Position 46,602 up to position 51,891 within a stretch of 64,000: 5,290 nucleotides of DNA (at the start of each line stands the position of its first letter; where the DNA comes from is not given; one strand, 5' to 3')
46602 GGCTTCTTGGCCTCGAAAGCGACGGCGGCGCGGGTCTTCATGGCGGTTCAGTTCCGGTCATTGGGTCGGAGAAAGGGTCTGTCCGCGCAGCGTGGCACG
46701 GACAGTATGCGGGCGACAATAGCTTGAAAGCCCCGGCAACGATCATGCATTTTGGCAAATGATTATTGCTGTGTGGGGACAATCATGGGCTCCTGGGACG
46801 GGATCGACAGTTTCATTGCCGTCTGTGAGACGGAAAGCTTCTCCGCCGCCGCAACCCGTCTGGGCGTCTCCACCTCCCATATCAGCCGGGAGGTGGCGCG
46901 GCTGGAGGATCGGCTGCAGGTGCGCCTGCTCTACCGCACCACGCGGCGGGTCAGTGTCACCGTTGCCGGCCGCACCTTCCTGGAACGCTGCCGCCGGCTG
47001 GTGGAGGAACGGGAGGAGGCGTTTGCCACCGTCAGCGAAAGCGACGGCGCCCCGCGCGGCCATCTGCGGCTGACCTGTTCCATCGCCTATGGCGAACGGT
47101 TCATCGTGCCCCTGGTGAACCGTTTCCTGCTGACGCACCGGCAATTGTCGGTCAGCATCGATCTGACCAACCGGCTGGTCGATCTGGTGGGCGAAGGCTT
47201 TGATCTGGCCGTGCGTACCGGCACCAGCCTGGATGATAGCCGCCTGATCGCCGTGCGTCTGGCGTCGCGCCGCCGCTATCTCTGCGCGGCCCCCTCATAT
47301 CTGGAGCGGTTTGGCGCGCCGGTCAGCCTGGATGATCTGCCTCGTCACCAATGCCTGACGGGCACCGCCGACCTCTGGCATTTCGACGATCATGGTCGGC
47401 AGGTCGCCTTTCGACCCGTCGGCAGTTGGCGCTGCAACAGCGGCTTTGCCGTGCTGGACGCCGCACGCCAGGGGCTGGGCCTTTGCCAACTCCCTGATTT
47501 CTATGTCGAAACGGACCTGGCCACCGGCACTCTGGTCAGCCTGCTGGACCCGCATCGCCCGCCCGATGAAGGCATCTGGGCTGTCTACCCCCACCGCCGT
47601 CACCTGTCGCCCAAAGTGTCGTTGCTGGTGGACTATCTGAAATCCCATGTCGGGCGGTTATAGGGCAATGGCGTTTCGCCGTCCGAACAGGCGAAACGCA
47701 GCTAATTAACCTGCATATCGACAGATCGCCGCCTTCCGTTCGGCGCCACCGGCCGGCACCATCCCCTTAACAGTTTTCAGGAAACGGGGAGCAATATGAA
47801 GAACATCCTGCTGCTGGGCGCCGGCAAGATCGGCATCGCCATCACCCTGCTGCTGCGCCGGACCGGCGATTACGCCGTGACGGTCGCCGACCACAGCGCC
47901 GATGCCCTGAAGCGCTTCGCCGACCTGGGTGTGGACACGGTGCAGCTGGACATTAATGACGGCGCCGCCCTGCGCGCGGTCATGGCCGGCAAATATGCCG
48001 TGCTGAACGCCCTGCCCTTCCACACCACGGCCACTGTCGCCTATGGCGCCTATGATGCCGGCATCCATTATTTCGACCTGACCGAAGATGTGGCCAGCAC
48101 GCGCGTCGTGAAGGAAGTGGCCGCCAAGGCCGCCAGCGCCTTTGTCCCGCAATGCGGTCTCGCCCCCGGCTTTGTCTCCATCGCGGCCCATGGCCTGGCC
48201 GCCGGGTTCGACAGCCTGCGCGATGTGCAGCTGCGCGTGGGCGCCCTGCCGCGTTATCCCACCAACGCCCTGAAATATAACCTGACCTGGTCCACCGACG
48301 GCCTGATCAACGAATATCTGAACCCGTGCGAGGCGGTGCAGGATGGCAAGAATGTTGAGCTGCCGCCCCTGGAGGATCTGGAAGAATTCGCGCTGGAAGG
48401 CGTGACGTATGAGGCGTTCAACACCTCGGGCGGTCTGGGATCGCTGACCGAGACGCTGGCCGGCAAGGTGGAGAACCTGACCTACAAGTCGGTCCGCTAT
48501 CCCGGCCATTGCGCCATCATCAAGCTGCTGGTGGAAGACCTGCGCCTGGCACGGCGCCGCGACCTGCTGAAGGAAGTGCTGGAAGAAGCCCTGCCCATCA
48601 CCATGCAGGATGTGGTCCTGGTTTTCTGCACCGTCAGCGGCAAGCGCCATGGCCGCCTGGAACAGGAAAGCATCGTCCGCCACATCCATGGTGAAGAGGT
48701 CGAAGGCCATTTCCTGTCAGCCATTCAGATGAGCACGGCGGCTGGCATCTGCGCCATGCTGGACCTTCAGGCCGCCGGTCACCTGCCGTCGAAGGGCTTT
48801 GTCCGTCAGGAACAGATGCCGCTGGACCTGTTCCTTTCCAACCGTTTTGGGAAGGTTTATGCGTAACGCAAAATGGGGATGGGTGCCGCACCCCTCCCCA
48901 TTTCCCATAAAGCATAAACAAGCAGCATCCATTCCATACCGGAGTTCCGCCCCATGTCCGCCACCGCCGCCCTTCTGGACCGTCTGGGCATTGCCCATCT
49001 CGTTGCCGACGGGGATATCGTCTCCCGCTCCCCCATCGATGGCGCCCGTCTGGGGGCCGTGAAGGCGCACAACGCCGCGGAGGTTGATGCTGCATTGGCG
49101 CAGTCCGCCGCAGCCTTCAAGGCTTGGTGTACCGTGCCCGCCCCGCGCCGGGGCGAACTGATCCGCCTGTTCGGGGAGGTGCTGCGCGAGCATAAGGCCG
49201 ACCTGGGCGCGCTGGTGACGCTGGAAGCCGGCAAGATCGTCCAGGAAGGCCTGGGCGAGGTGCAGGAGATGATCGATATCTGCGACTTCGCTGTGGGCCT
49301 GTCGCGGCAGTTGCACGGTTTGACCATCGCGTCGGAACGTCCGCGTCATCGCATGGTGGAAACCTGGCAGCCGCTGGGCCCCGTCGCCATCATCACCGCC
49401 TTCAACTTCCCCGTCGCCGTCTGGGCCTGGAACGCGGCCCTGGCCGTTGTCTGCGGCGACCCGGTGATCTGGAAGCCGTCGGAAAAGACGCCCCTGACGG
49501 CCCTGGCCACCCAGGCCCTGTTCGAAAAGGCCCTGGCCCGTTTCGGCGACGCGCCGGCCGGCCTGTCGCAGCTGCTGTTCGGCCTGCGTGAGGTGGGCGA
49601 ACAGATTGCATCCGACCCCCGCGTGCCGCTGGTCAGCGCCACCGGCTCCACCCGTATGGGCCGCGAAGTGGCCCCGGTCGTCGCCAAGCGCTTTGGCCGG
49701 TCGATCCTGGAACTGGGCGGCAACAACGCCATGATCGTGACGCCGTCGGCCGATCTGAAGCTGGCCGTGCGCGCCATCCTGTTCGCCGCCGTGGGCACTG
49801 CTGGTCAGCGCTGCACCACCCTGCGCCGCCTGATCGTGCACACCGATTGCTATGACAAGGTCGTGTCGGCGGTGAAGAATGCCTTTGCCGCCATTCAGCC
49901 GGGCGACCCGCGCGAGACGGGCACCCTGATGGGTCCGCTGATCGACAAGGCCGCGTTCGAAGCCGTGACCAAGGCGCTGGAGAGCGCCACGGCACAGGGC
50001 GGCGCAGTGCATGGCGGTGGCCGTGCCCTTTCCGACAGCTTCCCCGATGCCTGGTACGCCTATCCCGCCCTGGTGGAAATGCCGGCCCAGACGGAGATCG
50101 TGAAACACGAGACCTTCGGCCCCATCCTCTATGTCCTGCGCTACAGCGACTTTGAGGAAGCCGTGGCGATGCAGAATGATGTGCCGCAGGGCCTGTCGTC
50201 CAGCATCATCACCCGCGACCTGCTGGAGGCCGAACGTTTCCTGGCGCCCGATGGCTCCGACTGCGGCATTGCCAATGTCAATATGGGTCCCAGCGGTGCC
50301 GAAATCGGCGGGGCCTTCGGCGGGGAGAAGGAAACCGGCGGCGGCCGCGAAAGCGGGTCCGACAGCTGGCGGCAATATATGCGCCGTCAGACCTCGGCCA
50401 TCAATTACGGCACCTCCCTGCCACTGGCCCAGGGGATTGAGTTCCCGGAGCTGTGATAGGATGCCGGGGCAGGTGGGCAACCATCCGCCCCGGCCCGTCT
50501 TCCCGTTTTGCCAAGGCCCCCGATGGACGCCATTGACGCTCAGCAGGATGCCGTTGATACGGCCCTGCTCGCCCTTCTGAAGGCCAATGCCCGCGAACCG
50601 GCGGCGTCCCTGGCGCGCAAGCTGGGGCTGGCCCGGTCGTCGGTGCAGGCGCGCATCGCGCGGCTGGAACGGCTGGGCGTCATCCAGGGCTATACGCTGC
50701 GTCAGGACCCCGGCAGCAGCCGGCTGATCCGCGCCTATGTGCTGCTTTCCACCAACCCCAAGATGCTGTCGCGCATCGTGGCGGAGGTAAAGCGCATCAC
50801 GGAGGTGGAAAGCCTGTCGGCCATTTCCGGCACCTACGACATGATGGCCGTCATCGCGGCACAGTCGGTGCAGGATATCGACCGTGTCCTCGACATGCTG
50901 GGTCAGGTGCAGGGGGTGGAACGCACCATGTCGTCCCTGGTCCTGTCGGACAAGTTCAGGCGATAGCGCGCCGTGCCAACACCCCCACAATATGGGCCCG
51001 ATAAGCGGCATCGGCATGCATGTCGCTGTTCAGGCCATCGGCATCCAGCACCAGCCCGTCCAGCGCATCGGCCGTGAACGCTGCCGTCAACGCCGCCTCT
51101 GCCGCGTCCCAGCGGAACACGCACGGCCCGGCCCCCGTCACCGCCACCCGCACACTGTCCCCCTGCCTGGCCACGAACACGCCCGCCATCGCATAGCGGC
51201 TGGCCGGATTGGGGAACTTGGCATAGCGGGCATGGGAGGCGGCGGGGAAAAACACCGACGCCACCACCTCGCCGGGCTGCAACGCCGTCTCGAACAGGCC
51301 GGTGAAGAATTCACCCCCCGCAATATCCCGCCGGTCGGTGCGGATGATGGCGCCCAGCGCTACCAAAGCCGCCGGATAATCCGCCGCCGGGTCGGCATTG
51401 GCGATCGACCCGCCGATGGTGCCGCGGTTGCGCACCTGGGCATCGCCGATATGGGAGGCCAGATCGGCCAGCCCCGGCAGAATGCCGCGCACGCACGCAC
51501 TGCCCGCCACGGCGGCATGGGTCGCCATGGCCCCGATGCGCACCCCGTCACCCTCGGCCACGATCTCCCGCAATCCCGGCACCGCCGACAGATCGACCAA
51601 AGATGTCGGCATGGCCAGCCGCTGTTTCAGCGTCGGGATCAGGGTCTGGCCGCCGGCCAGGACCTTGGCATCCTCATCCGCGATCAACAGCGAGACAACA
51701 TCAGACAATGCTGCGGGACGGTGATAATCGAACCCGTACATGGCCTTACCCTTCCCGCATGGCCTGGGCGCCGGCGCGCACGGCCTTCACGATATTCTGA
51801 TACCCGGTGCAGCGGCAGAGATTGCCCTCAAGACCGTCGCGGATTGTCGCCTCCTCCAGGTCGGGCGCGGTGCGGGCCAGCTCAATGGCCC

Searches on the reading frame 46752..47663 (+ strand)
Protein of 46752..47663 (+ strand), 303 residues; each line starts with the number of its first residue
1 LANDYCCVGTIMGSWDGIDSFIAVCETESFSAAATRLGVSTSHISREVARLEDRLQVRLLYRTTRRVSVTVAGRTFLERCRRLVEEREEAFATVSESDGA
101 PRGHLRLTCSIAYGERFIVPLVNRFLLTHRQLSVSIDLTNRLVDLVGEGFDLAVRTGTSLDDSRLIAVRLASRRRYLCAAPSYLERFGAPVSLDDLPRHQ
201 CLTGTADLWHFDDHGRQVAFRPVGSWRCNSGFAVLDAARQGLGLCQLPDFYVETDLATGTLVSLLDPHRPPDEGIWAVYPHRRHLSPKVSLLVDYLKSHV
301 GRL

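Call 18: search_protein_families(library=pfam, proteins=[window:46752-47663:+], max_evalue=0.00001)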
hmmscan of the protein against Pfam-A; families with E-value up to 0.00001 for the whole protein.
window:46752-47663:+ (303 aa): 2 families
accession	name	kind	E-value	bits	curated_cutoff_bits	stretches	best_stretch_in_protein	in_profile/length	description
PF03466.25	LysR_substrate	-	7.1e-47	159.9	28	1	99-299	2-207/209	LysR substrate binding domain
PF00126.33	HTH_1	-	1.2e-19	70.4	26.6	1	18-74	4-60/60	Bacterial regulatory helix-turn-helix protein, lysR family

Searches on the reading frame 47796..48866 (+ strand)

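Call 18: search_protein_families(library=pfam, proteins=[window:47796-48866:+], max_evalue=0.00001)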
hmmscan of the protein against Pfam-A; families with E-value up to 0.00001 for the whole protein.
window:47796-48866:+ (356 aa): 3 families
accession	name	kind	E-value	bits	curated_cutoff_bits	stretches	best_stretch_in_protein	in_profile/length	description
PF16653.10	Sacchrp_dh_C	-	4.1e-20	73.4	31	1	121-342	1-248/265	Saccharopine dehydrogenase C-terminal domain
PF03435.24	Sacchrp_dh_NADP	-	1.3e-15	58.3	25.1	1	4-99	1-98/129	Saccharopine dehydrogenase NADP binding domain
PF02254.24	TrkA_N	-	4.4e-06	27.4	23.8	0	4-68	1-64/116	TrkA-N domain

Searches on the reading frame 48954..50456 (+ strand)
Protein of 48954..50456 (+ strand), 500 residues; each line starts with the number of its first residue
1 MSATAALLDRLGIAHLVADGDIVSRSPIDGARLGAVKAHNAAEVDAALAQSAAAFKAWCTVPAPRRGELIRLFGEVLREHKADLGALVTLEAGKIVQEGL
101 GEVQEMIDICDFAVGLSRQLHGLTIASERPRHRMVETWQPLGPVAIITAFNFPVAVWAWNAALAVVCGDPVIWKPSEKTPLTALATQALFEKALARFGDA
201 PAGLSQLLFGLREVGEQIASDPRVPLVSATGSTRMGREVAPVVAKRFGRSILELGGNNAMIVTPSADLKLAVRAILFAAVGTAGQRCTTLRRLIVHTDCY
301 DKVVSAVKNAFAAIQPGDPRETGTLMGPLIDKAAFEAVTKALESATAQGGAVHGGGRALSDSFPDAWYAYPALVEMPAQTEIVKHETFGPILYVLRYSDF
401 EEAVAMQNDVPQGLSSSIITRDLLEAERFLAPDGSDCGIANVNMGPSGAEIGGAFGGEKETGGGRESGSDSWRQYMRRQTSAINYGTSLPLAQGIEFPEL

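Call 18: search_protein_families(library=pfam, proteins=[window:48954-50456:+], max_evalue=0.00001)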
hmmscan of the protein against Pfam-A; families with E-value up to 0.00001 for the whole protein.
window:48954-50456:+ (500 aa): 1 family
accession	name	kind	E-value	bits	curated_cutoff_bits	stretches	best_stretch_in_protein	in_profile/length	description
PF00171.27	Aldedh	-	1.6e-126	423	23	1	22-480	9-460/461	Aldehyde dehydrogenase family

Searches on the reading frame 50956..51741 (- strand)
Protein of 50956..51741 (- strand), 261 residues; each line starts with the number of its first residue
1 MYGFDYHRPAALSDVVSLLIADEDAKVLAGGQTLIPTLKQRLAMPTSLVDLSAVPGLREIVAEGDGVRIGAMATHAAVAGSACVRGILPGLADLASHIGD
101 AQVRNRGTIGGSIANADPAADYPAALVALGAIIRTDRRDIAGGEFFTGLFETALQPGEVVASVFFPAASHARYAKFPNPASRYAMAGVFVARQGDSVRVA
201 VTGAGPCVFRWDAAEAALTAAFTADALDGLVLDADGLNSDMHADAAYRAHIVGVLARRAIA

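Call 18: search_protein_families(library=pfam, proteins=[window:50956-51741:-], max_evalue=0.00001)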
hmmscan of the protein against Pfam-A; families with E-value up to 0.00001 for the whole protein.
window:50956-51741:- (261 aa): 1 family
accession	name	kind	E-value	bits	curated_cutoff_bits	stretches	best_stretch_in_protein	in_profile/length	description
PF00941.27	FAD_binding_5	-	3e-46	157.8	27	1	4-167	3-169/170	FAD binding domain in molybdopterin dehydrogenase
